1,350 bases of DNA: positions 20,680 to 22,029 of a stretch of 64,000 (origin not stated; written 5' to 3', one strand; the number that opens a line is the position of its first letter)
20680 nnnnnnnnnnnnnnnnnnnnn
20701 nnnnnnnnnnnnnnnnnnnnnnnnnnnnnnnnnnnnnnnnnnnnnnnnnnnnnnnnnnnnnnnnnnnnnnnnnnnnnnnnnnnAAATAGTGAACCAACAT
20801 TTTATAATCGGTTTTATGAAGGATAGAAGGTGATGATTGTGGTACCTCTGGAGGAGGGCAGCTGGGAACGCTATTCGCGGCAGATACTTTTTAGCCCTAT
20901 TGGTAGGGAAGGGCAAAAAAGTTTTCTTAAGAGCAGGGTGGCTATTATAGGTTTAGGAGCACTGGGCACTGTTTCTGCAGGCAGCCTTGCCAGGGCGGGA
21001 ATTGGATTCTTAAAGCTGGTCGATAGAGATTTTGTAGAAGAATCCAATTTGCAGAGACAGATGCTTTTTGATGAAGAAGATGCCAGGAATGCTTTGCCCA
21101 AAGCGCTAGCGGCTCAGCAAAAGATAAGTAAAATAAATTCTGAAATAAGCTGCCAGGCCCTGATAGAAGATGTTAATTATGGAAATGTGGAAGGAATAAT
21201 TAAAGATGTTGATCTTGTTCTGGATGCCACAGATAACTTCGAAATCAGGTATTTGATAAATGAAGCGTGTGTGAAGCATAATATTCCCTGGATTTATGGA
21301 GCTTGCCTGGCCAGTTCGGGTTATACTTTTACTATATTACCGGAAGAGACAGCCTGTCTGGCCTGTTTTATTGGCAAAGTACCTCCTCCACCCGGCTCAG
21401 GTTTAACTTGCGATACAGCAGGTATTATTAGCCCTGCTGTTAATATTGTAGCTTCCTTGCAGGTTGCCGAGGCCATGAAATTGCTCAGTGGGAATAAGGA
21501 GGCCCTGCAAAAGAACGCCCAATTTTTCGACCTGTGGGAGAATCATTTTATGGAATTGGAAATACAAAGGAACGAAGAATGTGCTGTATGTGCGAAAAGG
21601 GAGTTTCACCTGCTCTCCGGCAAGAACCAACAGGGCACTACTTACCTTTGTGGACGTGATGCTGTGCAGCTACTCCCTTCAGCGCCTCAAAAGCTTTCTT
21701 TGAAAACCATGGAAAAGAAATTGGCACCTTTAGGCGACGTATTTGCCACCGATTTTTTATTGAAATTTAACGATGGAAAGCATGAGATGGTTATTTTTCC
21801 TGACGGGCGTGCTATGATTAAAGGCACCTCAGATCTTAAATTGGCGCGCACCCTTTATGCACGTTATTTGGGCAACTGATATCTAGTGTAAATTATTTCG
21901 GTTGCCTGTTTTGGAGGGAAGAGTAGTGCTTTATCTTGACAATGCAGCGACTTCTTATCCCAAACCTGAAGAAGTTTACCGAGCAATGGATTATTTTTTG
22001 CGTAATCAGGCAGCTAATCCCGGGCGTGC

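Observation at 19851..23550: cysK / ThiF-like E1 with novel C-terminal domain / cysteine desulfurase / 3-Cys Rrf2: a compact sulfur-mobilisation module lacking an obvious carrier protein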

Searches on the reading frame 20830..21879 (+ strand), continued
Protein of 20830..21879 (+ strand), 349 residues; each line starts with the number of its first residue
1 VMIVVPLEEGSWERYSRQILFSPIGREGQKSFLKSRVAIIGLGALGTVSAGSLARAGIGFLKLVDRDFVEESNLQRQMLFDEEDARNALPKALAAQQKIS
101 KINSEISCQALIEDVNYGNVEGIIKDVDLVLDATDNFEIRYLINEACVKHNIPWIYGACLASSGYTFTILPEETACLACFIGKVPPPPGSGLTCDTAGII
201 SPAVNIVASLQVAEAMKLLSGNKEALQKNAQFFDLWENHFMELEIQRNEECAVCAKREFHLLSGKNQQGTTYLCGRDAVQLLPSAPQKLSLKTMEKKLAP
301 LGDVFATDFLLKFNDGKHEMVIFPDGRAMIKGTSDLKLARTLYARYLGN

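Call 67: find_related_loci(query=window:20830-21879:+, collection=metagenome_contigs, flank=10000)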
Query window:20830-21879:+ (349 aa) in metagenome_contigs; peptide patterns used: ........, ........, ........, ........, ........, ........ (x = any residue, [..] = any of these).
216 stretches matched a pattern; 126 encode a relative of the query (tblastn E <= 1e-3); the best 80 are kept; 80 distinct loci.
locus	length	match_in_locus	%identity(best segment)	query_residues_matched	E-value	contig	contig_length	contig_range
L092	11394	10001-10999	54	13-348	1e-116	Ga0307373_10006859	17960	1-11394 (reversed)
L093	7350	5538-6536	54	13-348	1e-116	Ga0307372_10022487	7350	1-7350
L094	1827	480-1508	50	9-349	5e-120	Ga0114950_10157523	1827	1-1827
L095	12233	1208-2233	49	9-348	3e-112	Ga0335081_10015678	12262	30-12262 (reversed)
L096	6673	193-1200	51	11-348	1e-111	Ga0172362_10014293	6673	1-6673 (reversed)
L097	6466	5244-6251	51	11-348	1e-111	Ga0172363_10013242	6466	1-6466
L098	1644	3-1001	51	14-348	2e-119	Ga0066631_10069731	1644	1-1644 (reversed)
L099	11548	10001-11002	49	13-348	2e-111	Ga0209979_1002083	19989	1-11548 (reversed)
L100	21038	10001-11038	48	7-347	3e-111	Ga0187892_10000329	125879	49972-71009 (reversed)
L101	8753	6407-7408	50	13-348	6e-111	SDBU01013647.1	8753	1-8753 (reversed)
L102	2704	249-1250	50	13-349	5e-115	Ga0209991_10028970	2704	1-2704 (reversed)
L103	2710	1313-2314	49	13-348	9e-115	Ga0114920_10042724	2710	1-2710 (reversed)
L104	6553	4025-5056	48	7-348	2e-110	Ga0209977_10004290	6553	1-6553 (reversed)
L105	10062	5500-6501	50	13-348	2e-110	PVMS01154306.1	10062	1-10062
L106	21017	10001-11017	49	14-347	3e-110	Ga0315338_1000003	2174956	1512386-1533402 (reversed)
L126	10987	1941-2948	48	13-349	1e-105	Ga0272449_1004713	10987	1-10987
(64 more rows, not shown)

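Call 82: search_protein_families(library=pfam, proteins=[L062:7644-8915:+, L062:8912-9115:+, L062:9204-9971:+, L062:11163-11864:+, L026:7936-8952:+, L026:9104-9952:+, L026:11022-12344:+, L026:12283-12789:+, L026:12794-13030:+, L101:6210-6401:+], max_evalue=0.001)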
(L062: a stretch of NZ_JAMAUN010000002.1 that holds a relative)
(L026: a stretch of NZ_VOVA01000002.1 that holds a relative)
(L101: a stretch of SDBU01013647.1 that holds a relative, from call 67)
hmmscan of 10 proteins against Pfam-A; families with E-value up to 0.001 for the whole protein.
L062:7644-8915:+ (423 aa): 5 families
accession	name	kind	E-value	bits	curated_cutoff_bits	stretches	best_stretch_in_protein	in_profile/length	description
PF01266.30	DAO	-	6.1e-65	220.5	27.9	1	51-397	2-353/353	FAD dependent oxidoreductase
PF07992.20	Pyr_redox_2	-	9.5e-07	28.9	26.1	1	40-82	142-176/291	Pyridine nucleotide-disulphide oxidoreductase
PF00890.30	FAD_binding_2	-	8.6e-06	25.6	20.4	1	51-98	2-49/414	FAD binding domain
PF13450.12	NAD_binding_8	-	1.6e-05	25.5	21.9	1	53-86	1-34/68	NAD(P)-binding Rossmann-like domain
PF13738.12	Pyr_redox_3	-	0.00019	21.2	30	0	52-83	1-33/305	Pyridine nucleotide-disulphide oxidoreductase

L062:8912-9115:+ (67 aa): 1 family
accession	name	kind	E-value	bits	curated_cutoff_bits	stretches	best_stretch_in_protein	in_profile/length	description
PF02597.26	ThiS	-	9.3e-13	49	22.5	1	4-67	2-76/76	ThiS family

L062:9204-9971:+ (255 aa): 2 families
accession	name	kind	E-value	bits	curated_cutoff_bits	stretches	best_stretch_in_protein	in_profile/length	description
PF05690.20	ThiG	-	6.9e-105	350.3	23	1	4-248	2-247/247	Thiazole biosynthesis protein ThiG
PF00977.27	His_biosynth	-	0.00024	21.1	23.6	1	170-209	67-106/228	Histidine biosynthesis protein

L062:11163-11864:+ (233 aa): 1 family
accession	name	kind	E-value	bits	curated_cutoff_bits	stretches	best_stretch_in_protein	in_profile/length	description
PF00486.34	Trans_reg_C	-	1.3e-25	89.7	26.2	1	156-230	2-77/77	Transcriptional regulatory protein, C terminal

L026:7936-8952:+ (338 aa): 3 families
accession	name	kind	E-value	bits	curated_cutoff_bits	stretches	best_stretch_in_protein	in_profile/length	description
PF06463.18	Mob_synth_C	-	1.5e-36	125.6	37.4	1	191-316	3-127/128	Molybdenum Cofactor Synthesis C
PF04055.27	Radical_SAM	-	5.3e-35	121.5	29.5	1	18-183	1-165/166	Radical SAM superfamily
PF13353.11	Fer4_12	-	8.4e-06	26.6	22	1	23-128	14-114/137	4Fe-4S single cluster domain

L026:9104-9952:+ (282 aa): 1 family
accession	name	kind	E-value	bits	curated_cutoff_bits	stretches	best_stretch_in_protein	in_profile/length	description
PF01226.23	Form_Nir_trans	-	6.7e-76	255.3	34.6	1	27-266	2-239/240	Formate/nitrite transporter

L026:11022-12344:+ (440 aa): 3 families
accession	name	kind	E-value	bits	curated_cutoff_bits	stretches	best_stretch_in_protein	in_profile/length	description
PF03453.22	MoeA_N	-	1.1e-40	139.3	30.8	1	10-180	1-160/160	MoeA N-terminal region (domain I and II)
PF00994.29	MoCF_biosynth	-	5.2e-30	104.5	26.6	1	194-329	2-142/144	Probable molybdopterin binding domain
PF03454.20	MoeA_C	-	4.3e-13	49.7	22.1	1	344-415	1-72/72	MoeA C-terminal region (domain IV)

L026:12283-12789:+ (168 aa): 1 family
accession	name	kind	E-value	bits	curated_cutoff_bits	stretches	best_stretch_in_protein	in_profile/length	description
PF02391.22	MoaE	-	1.5e-38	131.9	23.4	1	23-133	2-113/114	MoaE protein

L026:12794-13030:+ (78 aa): 1 family
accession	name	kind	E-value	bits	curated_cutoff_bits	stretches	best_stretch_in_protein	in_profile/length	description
PF02597.26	ThiS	-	1.7e-18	67.4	22.5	1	4-78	1-76/76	ThiS family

L101:6210-6401:+ (63 aa): 1 family
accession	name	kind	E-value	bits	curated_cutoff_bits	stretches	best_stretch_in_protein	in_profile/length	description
PF02597.26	ThiS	-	9.3e-09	36.2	22.5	1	6-63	14-76/76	ThiS family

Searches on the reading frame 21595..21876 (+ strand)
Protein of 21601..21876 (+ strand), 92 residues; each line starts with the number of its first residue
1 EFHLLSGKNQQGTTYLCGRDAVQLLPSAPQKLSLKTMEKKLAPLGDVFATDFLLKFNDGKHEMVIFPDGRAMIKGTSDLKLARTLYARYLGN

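Call 8: search_protein_families(library=pfam, proteins=[window:21601-21876:+], max_evalue=10)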
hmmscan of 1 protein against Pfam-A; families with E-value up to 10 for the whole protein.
seq(92 aa): 1 family
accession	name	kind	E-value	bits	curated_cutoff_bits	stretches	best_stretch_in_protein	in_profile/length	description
PF18591.6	IMP2_C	-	0.14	12.7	26.8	1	15-41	22-49/63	Immune Mapped Protein 2 (IMP2) C-terminal domain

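Call 9: search_solved_structures(query=window:21601-21876:+, max_evalue=10, show_alignments=3)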
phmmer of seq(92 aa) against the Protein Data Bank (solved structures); distinct sequences matched with E-value up to 10: 2.
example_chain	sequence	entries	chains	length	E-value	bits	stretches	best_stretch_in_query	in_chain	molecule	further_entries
7acz_A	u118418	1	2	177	0.22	15.1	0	33-72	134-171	SLPL deltaD2 (LMW SLP D2 truncation),SLPL deltaD2 (LMW SLP D2 truncation)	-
8bby_A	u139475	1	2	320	0.46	14.1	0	35-72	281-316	S-layer protein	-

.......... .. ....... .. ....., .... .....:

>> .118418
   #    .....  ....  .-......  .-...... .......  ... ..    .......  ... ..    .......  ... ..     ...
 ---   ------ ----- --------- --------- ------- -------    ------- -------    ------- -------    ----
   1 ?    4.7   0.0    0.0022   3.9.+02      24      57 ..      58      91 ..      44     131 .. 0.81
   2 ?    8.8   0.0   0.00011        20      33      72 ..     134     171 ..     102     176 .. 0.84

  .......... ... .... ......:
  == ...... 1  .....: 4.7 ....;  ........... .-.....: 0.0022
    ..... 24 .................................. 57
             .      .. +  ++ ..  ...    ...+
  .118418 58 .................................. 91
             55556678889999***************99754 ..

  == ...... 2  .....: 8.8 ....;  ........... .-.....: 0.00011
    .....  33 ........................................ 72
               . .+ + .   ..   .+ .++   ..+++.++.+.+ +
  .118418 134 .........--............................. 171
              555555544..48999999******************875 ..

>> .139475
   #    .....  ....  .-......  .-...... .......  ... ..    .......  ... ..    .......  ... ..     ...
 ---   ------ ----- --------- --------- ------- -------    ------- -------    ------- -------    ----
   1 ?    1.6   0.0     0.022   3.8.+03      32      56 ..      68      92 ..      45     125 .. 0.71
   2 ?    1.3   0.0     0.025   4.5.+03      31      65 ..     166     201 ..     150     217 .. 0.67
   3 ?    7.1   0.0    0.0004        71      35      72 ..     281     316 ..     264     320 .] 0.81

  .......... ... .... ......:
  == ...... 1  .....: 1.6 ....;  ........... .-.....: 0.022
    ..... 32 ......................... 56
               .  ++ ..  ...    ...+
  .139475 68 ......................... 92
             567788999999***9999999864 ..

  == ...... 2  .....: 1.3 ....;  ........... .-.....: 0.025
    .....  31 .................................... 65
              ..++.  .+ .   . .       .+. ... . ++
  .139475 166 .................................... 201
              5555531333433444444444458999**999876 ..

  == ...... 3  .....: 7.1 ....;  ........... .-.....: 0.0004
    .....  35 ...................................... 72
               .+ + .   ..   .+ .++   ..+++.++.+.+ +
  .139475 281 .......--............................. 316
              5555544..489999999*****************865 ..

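Call 36: predict_structure(alignment_id=A2)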
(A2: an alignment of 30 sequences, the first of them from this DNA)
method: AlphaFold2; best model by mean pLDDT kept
length: 94 residues; sequences in the alignment: 30
mean_pLDDT: 83.1   pTM: 0.71
mean pLDDT of the five models: 83.1, 81.0, 81.0, 80.7, 79.7
residues with pLDDT >= 90: 55; 70-90: 21; 50-70: 8; < 50: 10
segments of 3 or more residues with pLDDT < 50: 1-6, 8-11
pLDDT, mean of each block of 10 residues (from residue 1): 46 61 87 90 95 95 94 92 91 77
secondary structure, 60 per line:
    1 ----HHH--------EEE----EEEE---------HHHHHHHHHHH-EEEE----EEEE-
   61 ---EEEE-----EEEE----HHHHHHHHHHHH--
elements in order: E16-18 E23-26 H36-46 E48-51 E56-59 E64-67 E73-76 H81-92

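Call 73: fold_search(model_id=the predicted structure, library=pdb)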
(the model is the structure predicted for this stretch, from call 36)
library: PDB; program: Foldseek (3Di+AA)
matches with E <= 10: 709; with E <= 0.001: 0
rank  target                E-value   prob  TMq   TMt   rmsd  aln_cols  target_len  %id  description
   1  7egb_P                1.1e-01  0.98  0.52  0.30   3.6        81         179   10  TFIID-based holo PIC on SCP promoter (released 2021-05-05)
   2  2jpi_MODEL_1_A        1.1e-01  0.95  0.48  0.47   3.7        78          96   17  NMR structure of PA4090 from Pseudomonas aeruginosa (released 2007-10-16)
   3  4b0a                  1.2e-01  0.98  0.53  0.24   3.2        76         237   13  The high-resolution structure of yTBP-yTAF1 identifies conserved and competing interaction surfaces in transcriptional a (released 2013-07-03)
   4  3oc3_C                1.5e-01  0.97  0.52  0.31   3.5        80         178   10  Crystal structure of the Mot1 N-terminal domain in complex with TBP (released 2011-07-13)
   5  5iy6_P                1.6e-01  0.99  0.52  0.28   8.1        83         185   19  Human holo-PIC in the closed state (released 2016-05-18)
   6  1qn7_A                1.9e-01  0.98  0.55  0.30   2.8        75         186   12  Crystal structure of the T(-27) Adenovirus major late promoter TATA box variant bound to wild-type TBP (Arabidopsis th (released 2000-02-07)
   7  3eik_B                2.0e-01  0.98  0.55  0.32   2.9        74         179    9  double stranded DNA binding protein (released 2009-09-22)
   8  1qn5_B                2.0e-01  0.96  0.52  0.29   3.4        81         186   14  Crystal structure of the G(-26) Adenovirus major late promoter TATA box variant bound to wild-type TBP (Arabidopsis th (released 2000-02-07)
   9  1msv_B                2.0e-01  0.63  0.33  0.11   6.9        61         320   18  The S68A S-adenosylmethionine decarboxylase proenzyme processing mutant. (released 2003-03-11)
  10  1mp9_B                2.2e-01  0.98  0.50  0.27   2.6        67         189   21  TBP from a mesothermophilic archaeon, Sulfolobus acidocaldarius (released 2003-11-04)
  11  6e16                  2.2e-01  0.97  0.49  0.23   2.8        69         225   22  Ternary structure of c-Myc-TBP-TAF1 (released 2019-10-02)
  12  3eik_A                2.2e-01  0.96  0.52  0.31   3.5        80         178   10  double stranded DNA binding protein (released 2009-09-22)
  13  1msv_A                2.2e-01  0.66  0.34  0.12   6.7        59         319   17  The S68A S-adenosylmethionine decarboxylase proenzyme processing mutant. (released 2003-03-11)
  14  1tbp_A                2.3e-01  0.97  0.53  0.30   3.1        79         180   11  CRYSTAL STRUCTURE OF YEAST TATA-BINDING PROTEIN AND MODEL FOR INTERACTION WITH DNA (released 1994-01-31)
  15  1vok_B                2.3e-01  0.97  0.48  0.26   2.6        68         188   20  ARABIDOPSIS THALIANA TBP (DIMER) (released 1996-11-08)
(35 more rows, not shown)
